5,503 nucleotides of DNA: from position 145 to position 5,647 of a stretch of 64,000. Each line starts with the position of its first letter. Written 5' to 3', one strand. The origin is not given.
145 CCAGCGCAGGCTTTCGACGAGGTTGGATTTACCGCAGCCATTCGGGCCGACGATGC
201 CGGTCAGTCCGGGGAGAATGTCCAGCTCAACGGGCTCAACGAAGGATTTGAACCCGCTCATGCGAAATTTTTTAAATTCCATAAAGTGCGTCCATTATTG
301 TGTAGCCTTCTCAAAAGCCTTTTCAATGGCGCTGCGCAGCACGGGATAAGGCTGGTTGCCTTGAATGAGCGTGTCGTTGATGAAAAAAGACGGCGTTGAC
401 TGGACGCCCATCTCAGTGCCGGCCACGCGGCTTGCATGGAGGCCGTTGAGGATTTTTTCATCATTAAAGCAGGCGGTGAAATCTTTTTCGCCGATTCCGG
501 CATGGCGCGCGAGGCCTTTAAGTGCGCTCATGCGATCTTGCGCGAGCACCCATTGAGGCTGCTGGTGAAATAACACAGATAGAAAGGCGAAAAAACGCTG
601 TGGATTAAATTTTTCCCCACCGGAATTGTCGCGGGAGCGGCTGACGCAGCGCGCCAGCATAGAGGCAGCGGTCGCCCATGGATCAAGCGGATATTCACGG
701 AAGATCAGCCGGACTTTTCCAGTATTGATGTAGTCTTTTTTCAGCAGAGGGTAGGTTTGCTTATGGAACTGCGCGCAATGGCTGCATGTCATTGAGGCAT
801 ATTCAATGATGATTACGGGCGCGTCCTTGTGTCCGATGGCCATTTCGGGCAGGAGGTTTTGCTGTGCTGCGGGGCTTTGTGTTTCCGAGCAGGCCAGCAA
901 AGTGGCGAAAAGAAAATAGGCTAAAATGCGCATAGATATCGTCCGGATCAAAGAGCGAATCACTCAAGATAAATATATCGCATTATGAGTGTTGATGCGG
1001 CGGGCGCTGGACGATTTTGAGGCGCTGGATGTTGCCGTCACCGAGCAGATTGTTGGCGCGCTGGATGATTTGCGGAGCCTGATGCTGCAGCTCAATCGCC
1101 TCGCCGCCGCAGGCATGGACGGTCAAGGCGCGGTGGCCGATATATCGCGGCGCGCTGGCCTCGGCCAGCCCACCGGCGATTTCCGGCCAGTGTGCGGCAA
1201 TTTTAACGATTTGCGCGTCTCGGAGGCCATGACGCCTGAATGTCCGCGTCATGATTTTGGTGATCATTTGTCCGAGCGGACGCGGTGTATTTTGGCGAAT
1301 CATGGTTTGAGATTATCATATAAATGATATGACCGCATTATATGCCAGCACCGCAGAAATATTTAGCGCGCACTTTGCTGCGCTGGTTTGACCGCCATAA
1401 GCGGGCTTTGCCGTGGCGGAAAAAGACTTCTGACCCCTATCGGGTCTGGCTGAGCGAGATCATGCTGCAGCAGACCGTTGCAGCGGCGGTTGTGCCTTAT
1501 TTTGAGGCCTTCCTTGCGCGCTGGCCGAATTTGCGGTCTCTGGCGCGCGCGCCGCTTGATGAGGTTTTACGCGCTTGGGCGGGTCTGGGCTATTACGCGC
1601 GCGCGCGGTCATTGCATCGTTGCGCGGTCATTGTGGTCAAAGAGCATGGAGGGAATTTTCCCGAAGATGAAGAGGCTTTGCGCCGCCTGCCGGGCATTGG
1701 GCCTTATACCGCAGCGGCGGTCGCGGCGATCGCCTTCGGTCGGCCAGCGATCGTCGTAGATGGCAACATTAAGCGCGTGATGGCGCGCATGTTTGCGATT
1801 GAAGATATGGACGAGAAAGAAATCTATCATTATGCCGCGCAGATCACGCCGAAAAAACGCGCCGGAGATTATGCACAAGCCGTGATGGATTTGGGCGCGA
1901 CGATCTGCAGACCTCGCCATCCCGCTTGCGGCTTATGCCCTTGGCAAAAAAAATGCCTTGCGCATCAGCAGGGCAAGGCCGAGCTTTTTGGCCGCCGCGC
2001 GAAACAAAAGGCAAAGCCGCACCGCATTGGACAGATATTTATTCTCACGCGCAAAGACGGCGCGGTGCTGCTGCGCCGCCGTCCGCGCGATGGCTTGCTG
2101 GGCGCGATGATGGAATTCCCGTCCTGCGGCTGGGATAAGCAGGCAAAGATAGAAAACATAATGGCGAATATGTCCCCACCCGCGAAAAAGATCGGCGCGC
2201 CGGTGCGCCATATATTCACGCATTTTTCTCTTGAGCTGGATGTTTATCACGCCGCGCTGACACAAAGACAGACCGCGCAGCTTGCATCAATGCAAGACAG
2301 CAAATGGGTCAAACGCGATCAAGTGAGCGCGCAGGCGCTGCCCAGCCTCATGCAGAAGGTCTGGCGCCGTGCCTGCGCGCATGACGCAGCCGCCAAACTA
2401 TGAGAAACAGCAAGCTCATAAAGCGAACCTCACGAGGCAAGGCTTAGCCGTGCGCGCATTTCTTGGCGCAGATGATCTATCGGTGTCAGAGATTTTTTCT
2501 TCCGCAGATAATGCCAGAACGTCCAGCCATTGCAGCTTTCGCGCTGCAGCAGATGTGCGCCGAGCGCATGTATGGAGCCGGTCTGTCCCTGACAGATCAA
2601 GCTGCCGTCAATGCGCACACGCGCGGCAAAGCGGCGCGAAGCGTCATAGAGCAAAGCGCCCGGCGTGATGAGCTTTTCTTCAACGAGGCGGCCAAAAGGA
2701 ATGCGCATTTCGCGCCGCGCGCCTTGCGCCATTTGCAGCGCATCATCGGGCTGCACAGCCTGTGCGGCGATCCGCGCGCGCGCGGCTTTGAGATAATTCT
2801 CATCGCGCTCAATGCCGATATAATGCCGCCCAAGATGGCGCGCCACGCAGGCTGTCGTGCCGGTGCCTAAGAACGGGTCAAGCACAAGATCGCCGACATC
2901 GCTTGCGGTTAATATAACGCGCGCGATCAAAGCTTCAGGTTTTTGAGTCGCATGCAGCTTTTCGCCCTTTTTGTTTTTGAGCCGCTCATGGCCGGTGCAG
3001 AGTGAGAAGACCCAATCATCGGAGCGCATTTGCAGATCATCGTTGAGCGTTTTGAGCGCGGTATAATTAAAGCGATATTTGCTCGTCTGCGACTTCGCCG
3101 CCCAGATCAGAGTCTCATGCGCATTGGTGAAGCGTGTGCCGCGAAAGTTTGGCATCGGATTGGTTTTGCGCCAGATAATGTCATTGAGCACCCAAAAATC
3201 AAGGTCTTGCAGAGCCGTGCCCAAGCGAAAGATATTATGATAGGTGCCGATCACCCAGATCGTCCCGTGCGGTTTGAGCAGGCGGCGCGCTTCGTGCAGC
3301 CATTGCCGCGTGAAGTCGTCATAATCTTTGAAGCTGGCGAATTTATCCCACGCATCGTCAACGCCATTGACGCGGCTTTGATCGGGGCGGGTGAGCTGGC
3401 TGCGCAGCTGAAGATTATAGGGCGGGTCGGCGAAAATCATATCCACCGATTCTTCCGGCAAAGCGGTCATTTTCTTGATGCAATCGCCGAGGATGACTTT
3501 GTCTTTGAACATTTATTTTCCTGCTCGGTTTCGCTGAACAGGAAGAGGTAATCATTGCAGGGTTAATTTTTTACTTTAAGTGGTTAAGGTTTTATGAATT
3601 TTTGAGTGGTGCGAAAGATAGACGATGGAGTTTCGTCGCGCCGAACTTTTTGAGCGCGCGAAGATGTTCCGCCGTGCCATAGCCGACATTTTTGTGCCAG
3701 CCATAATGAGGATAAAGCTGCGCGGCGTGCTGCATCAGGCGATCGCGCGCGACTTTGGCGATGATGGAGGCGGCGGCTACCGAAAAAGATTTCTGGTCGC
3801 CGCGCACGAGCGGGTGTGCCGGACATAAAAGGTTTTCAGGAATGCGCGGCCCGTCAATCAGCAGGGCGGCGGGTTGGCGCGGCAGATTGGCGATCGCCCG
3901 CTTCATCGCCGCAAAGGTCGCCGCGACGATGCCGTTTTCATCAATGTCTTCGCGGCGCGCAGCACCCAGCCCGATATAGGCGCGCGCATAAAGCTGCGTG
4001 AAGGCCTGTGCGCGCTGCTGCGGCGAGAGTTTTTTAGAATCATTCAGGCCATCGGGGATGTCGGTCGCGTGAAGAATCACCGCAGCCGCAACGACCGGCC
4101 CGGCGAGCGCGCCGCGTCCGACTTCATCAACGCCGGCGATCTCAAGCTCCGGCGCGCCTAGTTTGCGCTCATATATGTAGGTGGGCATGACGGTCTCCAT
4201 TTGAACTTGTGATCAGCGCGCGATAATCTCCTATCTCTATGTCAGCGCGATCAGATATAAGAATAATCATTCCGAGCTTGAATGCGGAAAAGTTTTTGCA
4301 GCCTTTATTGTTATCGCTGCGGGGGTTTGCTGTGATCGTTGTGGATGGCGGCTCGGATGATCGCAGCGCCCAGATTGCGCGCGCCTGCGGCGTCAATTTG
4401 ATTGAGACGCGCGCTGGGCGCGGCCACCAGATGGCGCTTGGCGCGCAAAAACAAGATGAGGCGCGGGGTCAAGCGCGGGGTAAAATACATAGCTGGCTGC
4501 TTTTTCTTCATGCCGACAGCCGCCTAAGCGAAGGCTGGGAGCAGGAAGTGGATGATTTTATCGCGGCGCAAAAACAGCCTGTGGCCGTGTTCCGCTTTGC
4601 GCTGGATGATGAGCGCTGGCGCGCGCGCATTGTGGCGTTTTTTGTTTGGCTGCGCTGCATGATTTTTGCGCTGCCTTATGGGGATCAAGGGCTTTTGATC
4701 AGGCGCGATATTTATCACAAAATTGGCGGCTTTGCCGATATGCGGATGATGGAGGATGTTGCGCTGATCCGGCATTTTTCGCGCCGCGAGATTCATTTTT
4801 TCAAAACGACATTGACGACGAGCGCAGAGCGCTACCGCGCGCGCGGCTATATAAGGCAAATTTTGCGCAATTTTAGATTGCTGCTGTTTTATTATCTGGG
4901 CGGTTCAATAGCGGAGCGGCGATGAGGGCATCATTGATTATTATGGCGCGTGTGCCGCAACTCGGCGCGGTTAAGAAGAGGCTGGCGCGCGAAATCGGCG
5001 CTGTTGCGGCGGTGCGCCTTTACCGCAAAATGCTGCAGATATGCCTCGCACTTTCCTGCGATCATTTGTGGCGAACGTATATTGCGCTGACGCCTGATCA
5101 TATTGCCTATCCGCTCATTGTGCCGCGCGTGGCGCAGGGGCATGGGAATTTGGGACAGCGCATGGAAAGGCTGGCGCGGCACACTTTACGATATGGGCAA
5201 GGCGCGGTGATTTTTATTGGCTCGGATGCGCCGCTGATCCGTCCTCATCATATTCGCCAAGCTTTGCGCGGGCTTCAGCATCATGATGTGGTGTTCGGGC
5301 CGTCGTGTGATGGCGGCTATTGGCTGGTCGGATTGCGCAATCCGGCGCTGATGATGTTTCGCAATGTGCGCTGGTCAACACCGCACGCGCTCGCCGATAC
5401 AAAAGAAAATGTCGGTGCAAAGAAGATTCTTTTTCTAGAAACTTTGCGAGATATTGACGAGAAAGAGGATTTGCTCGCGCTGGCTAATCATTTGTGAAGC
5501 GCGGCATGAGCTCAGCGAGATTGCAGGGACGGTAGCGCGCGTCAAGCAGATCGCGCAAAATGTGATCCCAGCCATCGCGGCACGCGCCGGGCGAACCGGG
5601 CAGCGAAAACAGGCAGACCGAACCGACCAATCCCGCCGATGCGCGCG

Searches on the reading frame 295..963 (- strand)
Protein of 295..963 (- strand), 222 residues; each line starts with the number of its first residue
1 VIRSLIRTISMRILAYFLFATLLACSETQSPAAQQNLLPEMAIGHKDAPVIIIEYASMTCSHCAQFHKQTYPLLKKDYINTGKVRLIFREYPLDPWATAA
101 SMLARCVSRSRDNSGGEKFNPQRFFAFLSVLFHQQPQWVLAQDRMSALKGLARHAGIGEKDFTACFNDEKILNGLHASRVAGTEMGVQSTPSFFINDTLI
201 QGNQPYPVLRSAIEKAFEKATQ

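Call 54: search_protein_families(library=pfam, proteins=[window:295-963:-], max_evalue=0.001)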
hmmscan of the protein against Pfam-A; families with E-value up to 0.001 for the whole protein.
window:295-963:- (222 aa): 2 families
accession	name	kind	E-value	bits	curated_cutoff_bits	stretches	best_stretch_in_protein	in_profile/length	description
PF13462.12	Thioredoxin_4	-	7.4e-37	127.5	23.2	1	40-215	5-165/165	Thioredoxin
PF01323.26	DSBA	-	3.3e-10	40.5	25.6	1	144-213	121-190/191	DSBA-like thioredoxin domain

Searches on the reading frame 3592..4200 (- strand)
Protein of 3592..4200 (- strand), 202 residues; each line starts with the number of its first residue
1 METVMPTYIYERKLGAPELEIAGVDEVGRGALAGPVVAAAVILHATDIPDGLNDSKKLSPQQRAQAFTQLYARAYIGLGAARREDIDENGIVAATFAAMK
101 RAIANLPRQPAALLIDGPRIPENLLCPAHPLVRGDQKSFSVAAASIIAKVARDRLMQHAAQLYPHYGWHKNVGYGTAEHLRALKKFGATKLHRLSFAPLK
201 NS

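Call 54: search_protein_families(library=pfam, proteins=[window:3592-4200:-], max_evalue=0.001)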
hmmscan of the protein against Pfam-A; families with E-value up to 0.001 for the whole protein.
window:3592-4200:- (202 aa): 1 family
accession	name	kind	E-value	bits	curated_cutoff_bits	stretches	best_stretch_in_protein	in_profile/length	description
PF01351.25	RNase_HII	-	1.3e-40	139.9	25.8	1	22-197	1-197/199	Ribonuclease HII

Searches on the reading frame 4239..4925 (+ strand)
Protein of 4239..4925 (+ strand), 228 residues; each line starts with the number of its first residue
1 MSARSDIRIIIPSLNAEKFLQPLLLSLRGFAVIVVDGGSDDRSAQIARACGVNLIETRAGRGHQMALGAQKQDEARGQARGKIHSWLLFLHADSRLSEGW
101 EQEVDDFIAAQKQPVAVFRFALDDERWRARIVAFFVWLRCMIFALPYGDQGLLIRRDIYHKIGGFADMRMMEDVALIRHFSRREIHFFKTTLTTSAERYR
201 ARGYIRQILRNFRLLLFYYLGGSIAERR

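Call 54: search_protein_families(library=pfam, proteins=[window:4239-4925:+], max_evalue=0.001)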
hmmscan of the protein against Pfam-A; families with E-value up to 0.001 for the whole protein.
window:4239-4925:+ (228 aa): 1 family
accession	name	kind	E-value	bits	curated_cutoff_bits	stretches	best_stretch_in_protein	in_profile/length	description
PF00535.33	Glycos_transf_2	-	2.8e-10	40.8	23.3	1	9-149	2-140/168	Glycosyl transferase family 2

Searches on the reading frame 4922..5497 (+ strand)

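Call 54: search_protein_families(library=pfam, proteins=[window:4922-5497:+], max_evalue=0.001)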
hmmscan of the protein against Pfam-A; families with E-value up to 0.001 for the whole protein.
window:4922-5497:+ (191 aa): 2 families
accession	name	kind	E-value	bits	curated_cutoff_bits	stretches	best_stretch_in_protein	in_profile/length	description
PF09837.15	DUF2064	-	1.2e-29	103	25.8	1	63-153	30-120/120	Uncharacterized protein conserved in bacteria (DUF2064)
PF01983.22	CofC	-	7.2e-06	25.8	22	1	94-188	89-183/217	Guanylyl transferase CofC like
